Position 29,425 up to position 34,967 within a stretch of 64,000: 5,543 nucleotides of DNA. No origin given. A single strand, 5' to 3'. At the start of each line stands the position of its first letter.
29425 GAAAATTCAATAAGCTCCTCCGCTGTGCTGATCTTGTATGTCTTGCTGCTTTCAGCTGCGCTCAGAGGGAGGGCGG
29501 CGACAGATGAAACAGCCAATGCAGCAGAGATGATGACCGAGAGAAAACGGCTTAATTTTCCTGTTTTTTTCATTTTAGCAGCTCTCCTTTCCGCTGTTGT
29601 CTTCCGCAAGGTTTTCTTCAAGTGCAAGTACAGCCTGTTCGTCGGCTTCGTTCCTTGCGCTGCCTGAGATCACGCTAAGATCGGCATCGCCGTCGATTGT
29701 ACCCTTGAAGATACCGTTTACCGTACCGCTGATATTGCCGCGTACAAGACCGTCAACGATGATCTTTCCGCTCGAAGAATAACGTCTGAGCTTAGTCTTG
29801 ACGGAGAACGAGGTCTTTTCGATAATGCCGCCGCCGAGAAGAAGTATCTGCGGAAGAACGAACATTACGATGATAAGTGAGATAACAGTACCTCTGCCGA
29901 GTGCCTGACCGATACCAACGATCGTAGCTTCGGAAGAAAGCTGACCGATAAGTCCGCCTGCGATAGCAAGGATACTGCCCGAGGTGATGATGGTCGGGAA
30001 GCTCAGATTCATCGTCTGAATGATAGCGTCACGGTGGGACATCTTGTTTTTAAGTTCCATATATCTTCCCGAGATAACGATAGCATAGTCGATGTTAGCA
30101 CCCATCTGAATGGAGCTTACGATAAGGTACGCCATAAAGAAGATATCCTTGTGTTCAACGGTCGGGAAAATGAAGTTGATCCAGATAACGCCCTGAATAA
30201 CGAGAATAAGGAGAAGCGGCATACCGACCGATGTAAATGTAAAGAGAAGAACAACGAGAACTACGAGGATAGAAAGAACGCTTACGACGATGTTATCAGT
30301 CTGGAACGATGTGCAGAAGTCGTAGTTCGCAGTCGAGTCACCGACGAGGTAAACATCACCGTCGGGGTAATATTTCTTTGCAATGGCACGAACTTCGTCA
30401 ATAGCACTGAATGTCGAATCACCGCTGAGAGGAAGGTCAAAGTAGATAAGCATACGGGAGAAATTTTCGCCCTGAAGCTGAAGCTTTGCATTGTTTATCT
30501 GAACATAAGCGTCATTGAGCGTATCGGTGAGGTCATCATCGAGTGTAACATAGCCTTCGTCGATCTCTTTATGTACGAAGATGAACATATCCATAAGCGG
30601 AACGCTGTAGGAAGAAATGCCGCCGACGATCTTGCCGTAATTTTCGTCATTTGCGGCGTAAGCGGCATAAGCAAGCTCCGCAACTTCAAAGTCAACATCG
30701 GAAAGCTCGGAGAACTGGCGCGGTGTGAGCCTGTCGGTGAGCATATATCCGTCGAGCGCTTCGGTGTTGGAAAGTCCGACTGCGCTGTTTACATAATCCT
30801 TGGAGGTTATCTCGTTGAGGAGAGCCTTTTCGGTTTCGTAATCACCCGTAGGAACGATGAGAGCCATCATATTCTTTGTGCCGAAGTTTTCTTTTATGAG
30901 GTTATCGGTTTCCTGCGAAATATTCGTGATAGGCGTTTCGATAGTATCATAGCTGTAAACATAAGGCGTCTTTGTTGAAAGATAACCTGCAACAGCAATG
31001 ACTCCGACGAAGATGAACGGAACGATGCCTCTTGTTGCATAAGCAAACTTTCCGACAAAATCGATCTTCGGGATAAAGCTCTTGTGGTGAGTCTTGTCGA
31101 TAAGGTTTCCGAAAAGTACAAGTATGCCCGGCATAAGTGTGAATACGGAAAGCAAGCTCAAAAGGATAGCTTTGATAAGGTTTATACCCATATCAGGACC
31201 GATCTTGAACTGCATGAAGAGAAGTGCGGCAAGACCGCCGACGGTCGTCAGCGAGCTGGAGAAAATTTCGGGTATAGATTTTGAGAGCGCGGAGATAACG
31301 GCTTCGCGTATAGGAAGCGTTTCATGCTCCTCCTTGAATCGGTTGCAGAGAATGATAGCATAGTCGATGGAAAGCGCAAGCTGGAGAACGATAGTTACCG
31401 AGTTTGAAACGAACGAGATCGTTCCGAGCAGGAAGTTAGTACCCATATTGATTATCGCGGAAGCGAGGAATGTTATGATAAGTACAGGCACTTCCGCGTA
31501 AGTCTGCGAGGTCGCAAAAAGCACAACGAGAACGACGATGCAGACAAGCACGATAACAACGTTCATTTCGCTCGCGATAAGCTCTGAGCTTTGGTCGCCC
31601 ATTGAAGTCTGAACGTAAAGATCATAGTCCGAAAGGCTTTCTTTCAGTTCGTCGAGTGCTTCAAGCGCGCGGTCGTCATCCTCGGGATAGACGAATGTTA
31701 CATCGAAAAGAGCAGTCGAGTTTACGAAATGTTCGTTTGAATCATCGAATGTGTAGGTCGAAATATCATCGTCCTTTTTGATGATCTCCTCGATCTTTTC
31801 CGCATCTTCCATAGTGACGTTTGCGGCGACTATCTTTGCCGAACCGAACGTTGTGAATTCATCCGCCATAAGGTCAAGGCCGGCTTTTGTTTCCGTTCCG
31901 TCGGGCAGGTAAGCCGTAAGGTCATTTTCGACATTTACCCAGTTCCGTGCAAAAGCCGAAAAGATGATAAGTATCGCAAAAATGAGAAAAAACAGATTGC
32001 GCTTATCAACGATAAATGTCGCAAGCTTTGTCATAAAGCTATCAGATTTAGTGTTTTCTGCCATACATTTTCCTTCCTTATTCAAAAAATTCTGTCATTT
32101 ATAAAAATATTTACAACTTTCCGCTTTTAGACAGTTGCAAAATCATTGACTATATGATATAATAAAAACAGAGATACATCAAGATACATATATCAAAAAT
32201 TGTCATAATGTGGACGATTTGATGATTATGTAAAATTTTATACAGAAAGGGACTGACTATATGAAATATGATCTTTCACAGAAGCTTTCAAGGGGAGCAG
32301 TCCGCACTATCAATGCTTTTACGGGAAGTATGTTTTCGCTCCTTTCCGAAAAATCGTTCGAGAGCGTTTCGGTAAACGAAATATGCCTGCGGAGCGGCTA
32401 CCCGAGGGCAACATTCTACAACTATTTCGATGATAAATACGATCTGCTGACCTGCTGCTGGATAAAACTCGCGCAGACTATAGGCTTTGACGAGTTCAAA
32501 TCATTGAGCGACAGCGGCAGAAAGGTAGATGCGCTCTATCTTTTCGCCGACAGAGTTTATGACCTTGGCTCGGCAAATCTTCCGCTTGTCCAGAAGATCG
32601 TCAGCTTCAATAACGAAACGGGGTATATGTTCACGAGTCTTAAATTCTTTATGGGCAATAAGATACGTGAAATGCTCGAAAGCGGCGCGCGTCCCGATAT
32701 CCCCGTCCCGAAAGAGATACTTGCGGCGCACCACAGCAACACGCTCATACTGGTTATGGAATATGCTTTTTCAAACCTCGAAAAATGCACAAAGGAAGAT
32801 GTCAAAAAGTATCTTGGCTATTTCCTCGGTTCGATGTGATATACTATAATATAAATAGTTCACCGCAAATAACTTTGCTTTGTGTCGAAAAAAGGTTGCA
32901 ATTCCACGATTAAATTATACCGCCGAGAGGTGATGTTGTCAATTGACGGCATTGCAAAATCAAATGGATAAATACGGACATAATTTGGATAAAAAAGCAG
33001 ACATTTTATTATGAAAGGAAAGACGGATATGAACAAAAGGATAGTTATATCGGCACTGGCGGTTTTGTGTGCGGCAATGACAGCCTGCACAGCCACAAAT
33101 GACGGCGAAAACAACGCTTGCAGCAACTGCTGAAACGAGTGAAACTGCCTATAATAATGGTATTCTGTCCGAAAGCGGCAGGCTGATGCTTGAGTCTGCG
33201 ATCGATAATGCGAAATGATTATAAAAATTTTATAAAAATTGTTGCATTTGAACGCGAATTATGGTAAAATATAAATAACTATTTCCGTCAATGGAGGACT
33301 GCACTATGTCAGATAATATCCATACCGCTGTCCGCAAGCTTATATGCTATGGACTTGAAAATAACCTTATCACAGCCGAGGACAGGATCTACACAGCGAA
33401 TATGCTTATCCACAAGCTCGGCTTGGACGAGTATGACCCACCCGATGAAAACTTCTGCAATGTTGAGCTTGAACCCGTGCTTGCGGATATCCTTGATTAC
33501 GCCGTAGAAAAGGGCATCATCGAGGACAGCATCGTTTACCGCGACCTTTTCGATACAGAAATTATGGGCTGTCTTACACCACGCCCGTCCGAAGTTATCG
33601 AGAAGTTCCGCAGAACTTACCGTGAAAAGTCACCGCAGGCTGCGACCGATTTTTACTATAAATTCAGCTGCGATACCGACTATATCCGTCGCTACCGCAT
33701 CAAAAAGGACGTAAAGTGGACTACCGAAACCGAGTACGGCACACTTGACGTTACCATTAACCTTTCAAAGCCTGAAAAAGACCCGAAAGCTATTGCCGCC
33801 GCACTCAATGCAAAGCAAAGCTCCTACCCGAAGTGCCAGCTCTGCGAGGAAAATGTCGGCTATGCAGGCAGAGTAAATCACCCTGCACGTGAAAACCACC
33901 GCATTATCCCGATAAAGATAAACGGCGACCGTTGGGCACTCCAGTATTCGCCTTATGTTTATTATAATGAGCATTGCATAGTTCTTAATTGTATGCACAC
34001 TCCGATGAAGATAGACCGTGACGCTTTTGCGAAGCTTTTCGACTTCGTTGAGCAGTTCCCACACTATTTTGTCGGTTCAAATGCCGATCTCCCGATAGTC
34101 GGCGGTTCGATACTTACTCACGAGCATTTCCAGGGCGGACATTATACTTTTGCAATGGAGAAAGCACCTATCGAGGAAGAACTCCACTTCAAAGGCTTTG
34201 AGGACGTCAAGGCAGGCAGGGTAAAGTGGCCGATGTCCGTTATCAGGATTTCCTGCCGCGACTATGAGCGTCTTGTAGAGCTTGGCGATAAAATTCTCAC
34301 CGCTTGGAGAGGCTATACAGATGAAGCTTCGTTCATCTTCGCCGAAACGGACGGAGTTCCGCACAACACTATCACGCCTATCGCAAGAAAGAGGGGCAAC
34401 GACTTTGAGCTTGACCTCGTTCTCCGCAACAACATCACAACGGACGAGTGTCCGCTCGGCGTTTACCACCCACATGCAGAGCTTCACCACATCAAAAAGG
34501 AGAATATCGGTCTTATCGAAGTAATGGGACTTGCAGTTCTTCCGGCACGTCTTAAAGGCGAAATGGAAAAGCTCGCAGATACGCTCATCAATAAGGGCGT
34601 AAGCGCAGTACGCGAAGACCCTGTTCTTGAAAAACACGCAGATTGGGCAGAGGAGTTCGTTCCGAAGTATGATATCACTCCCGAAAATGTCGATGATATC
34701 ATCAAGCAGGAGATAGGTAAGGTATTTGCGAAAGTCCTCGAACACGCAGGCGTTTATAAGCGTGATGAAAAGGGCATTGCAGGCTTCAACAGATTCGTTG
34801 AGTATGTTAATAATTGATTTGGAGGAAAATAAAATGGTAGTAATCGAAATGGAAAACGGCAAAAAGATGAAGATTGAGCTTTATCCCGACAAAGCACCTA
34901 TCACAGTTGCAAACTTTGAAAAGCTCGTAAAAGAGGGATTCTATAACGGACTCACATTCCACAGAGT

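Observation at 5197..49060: Family A: dense palindromic MITE/REP-like elements parked at gene 3' ends, with co-varying arms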

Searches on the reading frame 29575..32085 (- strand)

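Call 71: search_protein_families(library=pfam, proteins=[window:29575-32085:-], max_evalue=0.000001)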
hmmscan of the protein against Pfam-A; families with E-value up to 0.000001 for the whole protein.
window:29575-32085:- (836 aa): 1 family
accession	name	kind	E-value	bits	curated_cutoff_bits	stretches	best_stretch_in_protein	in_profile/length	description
PF03176.21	MMPL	-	1.8e-42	145.9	20.5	2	162-328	133-305/333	MMPL family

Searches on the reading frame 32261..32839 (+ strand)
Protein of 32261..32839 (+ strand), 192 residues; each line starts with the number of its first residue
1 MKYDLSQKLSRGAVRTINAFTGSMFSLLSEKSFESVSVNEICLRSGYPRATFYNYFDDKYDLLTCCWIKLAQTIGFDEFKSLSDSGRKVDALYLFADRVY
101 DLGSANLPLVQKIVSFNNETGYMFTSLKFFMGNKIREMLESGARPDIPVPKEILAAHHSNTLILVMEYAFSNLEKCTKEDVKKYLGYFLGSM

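Call 71: search_protein_families(library=pfam, proteins=[window:32261-32839:+], max_evalue=0.000001)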
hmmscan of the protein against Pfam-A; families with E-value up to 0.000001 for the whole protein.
window:32261-32839:+ (192 aa): 1 family
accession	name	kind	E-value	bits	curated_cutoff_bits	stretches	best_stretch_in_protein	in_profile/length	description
PF00440.29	TetR_N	-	1.3e-08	35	24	1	27-63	8-44/47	Bacterial regulatory proteins, tetR family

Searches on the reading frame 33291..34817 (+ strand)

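Call 15: search_protein_families(library=pfam, proteins=[window:33291-34817:+])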
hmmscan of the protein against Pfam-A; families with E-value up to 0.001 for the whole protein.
window:33291-34817:+ (508 aa): 3 families
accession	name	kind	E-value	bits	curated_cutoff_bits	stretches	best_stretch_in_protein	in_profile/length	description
PF01087.27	GalP_UDP_transf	-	4.3e-37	128.8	22.1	1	27-238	3-184/184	Galactose-1-phosphate uridyl transferase, N-terminal domain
PF02744.22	GalP_UDP_tr_C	-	5.7e-24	85.1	29.2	1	254-453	3-164/165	Galactose-1-phosphate uridyl transferase, C-terminal domain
PF16269.10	DUF4922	-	0.00043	20.7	23.6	0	169-283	47-145/146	Domain of unknown function (DUF4922)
